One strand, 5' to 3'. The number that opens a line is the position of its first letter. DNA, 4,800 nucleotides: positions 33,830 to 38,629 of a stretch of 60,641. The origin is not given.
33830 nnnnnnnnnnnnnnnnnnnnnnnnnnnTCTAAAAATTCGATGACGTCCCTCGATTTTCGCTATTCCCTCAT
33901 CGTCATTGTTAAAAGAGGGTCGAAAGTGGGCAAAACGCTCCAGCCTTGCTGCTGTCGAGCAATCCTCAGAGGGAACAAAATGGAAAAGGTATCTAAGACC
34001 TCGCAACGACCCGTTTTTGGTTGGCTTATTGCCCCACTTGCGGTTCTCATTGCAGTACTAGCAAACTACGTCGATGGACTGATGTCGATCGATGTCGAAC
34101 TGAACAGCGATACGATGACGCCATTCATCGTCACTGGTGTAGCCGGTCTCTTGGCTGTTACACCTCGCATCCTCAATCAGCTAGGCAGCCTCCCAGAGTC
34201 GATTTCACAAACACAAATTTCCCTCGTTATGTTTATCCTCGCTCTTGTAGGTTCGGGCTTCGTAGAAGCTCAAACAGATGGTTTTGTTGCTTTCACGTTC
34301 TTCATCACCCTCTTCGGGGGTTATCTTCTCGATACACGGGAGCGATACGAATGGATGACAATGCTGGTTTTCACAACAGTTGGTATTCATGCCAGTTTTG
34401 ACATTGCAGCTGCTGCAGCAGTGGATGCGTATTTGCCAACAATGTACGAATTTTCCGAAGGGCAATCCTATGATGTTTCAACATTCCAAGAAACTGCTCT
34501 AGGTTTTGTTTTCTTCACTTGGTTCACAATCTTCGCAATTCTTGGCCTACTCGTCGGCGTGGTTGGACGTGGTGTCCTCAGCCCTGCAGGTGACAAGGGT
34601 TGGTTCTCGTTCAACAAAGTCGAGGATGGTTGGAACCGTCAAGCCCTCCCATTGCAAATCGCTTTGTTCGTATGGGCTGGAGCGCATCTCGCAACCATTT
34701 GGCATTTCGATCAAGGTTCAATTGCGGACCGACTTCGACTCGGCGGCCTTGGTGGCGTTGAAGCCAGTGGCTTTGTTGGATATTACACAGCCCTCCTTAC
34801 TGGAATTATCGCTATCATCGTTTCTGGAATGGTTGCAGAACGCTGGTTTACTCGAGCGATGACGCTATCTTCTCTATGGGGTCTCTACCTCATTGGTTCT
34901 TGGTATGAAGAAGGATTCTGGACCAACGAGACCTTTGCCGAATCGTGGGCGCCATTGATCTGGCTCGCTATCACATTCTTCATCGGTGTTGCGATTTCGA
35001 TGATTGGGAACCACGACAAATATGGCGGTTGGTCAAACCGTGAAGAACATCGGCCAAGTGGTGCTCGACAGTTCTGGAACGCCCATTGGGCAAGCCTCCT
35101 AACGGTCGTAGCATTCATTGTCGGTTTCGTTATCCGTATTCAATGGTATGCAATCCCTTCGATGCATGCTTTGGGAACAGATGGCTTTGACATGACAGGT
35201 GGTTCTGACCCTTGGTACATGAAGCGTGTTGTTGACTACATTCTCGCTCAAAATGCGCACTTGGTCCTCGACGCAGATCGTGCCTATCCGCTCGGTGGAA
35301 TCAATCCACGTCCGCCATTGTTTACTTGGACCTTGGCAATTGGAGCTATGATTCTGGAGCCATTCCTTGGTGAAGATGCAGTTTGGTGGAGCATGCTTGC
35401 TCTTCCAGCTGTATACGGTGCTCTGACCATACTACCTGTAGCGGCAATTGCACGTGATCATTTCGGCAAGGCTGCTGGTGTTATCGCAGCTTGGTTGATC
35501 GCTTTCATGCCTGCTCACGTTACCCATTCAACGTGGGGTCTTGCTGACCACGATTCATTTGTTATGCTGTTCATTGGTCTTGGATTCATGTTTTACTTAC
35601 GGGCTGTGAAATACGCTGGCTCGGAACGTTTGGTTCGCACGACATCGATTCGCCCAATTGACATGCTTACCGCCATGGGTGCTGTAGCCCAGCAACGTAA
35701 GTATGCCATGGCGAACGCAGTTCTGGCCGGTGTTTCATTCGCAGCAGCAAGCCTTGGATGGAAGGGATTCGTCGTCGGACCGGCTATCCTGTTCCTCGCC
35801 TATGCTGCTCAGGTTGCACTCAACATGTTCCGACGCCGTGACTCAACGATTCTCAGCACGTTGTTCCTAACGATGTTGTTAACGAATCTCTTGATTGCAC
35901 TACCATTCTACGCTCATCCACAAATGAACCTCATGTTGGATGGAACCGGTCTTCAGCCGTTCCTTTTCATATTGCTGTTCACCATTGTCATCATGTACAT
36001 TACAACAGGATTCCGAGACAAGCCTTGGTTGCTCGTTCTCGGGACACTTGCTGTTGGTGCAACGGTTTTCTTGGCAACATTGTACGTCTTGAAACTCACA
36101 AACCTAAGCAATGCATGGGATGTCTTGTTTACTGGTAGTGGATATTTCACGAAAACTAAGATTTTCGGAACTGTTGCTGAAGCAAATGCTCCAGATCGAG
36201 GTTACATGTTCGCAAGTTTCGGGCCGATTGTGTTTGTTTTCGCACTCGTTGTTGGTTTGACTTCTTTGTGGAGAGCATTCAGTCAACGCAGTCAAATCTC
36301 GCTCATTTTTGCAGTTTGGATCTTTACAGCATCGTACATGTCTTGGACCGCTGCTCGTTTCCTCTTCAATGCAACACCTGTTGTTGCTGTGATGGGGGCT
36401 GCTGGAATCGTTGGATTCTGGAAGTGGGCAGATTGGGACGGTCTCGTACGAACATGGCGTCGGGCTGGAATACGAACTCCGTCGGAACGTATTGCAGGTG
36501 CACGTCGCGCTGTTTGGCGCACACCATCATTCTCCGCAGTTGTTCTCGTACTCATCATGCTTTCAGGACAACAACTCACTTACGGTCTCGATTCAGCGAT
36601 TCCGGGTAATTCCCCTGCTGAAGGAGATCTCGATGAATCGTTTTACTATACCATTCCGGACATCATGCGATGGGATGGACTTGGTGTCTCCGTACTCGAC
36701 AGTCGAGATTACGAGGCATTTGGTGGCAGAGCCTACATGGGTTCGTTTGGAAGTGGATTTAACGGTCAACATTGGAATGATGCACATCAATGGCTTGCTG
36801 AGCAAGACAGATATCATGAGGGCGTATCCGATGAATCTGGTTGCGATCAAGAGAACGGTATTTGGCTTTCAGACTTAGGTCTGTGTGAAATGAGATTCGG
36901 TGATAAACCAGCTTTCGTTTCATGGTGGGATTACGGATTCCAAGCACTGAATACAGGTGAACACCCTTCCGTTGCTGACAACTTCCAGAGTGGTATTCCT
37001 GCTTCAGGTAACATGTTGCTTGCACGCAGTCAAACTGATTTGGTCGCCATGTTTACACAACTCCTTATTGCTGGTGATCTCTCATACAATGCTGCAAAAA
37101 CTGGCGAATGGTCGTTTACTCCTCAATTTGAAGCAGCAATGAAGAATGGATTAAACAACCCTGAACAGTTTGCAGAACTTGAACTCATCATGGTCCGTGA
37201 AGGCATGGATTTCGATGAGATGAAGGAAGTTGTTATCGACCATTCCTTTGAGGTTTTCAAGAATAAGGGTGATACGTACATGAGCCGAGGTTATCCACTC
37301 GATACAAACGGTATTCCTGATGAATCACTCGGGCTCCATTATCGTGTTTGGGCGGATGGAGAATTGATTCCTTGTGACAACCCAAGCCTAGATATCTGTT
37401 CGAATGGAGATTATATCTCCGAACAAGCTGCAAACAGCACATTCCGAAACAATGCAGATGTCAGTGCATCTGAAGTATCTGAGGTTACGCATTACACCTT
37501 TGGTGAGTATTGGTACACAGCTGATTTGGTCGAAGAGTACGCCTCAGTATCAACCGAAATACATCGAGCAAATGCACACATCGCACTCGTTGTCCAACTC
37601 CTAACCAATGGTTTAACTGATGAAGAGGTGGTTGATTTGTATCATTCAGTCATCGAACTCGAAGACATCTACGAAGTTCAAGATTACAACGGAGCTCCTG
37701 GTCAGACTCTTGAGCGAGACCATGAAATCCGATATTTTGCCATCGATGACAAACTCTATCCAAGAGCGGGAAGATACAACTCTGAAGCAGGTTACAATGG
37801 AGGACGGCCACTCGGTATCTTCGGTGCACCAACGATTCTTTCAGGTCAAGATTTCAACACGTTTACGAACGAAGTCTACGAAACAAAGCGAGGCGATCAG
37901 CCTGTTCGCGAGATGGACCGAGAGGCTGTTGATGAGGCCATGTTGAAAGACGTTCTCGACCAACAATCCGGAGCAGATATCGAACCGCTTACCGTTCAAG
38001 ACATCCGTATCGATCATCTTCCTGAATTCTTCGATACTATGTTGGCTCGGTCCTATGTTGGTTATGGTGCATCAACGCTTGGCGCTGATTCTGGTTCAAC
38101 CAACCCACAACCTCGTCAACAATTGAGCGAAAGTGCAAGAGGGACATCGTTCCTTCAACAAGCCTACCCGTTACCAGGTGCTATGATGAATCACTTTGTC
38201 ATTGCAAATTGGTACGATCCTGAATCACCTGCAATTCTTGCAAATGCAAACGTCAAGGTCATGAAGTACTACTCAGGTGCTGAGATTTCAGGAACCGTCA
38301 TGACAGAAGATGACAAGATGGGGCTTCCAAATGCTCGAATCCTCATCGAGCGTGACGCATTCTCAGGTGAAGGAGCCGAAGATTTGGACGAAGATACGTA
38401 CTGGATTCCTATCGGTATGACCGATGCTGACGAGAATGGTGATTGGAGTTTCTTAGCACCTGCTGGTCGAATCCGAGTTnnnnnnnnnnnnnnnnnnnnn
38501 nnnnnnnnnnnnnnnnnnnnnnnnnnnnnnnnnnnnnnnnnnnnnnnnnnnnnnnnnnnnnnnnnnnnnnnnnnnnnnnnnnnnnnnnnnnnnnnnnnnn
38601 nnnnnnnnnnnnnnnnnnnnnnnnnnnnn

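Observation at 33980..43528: A ~3,180-residue AglB: oligosaccharyltransferase embedded in a giant doubly anchored surface protein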

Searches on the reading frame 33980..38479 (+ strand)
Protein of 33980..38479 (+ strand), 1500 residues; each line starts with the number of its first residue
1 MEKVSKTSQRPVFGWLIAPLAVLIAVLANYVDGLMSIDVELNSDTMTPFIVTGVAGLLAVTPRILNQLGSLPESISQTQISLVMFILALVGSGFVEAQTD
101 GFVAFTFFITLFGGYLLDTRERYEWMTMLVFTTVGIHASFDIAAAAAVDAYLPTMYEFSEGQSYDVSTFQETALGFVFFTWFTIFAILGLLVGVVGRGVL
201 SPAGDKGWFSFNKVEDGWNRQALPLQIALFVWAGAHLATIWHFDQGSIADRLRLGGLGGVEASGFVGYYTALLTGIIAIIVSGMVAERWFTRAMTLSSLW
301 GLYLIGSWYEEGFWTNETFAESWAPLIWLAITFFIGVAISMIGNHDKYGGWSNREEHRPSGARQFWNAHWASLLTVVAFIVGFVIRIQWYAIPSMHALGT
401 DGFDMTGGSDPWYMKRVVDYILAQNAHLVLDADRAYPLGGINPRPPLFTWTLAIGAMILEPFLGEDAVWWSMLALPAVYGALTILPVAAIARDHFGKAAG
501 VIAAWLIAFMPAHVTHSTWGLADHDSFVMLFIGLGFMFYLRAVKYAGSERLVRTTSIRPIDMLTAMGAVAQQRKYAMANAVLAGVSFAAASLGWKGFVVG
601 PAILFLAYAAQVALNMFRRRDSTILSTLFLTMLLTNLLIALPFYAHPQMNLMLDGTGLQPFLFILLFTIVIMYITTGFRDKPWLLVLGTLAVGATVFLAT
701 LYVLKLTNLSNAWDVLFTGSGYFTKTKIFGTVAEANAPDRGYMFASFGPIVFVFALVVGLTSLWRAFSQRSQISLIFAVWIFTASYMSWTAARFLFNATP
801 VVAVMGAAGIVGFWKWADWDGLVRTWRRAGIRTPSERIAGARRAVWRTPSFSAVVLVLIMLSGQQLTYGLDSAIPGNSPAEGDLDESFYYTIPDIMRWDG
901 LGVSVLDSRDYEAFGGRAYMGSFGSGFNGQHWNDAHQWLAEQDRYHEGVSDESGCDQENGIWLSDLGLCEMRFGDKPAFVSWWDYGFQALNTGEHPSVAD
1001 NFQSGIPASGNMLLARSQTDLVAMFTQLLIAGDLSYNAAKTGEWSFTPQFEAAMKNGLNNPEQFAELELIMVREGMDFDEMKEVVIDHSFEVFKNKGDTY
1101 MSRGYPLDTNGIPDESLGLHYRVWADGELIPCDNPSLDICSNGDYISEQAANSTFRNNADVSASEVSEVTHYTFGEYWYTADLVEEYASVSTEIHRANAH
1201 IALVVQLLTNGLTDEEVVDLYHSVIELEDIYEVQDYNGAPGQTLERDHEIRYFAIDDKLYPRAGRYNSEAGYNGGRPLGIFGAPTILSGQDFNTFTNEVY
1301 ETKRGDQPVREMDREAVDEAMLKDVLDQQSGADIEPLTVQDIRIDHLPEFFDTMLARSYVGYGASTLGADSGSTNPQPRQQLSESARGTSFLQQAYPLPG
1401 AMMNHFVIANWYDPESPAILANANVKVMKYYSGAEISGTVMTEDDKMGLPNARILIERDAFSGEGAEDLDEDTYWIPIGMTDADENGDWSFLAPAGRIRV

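Call 15: search_solved_structures(query=window:33980-38479:+, max_evalue=0.01, show_alignments=2)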
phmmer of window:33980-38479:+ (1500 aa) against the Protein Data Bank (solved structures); distinct sequences matched with E-value up to 0.01: 2.
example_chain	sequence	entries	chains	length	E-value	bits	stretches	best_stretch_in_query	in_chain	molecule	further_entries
3waj_A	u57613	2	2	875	4.7e-05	24.2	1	364-809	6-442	Transmembrane oligosaccharyl transferase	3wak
5gmy_A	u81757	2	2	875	4.8e-05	24.2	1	364-809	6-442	Transmembrane oligosaccharyl transferase, putative | Dolichyl-phosphooligosaccharide-protein glycotransferase 3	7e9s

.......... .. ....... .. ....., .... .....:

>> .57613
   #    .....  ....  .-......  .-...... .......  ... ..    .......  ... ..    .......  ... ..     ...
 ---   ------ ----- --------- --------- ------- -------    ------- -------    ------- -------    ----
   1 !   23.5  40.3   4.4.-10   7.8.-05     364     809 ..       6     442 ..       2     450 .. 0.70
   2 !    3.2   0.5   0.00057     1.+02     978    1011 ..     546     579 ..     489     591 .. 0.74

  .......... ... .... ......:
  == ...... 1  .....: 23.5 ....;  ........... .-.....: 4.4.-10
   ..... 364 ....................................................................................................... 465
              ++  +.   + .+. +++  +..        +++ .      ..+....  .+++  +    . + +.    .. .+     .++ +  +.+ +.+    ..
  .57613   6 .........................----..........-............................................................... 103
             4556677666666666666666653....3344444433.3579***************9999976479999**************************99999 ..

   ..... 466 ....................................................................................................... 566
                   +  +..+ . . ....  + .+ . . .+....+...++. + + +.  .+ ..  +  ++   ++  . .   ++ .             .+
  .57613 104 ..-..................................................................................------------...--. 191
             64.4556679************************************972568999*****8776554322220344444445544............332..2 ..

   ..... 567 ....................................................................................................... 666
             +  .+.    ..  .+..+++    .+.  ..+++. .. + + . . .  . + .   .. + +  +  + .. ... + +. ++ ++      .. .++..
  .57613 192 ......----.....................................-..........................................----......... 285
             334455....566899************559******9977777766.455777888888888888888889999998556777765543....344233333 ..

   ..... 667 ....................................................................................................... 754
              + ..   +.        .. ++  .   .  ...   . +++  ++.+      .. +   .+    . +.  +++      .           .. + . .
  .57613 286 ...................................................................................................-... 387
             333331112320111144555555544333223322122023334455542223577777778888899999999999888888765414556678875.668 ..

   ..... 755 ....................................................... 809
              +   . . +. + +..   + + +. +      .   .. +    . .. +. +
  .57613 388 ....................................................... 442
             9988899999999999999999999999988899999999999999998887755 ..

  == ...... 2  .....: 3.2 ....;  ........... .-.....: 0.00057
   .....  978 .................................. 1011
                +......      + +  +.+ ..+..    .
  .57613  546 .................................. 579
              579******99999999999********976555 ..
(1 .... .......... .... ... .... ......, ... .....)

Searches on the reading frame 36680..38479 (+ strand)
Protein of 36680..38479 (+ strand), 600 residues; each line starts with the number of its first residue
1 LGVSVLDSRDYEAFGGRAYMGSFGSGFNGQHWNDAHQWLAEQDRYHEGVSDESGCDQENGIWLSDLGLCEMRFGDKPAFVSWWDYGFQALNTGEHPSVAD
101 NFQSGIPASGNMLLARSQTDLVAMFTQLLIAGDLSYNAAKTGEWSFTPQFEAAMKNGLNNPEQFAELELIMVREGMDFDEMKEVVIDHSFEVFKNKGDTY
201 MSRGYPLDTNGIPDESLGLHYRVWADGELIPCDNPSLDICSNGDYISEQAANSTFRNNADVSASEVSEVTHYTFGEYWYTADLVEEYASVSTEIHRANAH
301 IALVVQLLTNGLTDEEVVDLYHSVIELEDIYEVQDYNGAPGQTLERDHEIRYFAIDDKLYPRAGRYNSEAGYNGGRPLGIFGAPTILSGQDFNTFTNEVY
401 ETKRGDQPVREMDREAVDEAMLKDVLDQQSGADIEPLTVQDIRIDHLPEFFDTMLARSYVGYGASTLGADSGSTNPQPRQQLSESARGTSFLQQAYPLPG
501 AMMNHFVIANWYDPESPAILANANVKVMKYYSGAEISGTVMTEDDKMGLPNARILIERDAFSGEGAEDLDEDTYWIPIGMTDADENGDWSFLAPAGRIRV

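Call 14: search_protein_families(library=pfam, proteins=[window:36680-38479:+], max_evalue=10)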
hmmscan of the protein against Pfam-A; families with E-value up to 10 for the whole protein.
window:36680-38479:+ (600 aa): 4 families
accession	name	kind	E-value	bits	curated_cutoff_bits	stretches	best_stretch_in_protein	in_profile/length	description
PF22627.1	AglB_core-like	-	9.1e-05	23.2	27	1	31-118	3-89/111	AglB core domain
PF13108.11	DUF3969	-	0.031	14.8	25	1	303-333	39-69/106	Protein of unknown function (DUF3969)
PF03147.19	FDX-ACB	-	0.12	13.2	31.1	1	258-326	15-83/94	Ferredoxin-fold anticodon binding domain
PF04255.20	DUF433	-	0.23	11.8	23.6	1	302-336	22-55/56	Protein of unknown function (DUF433)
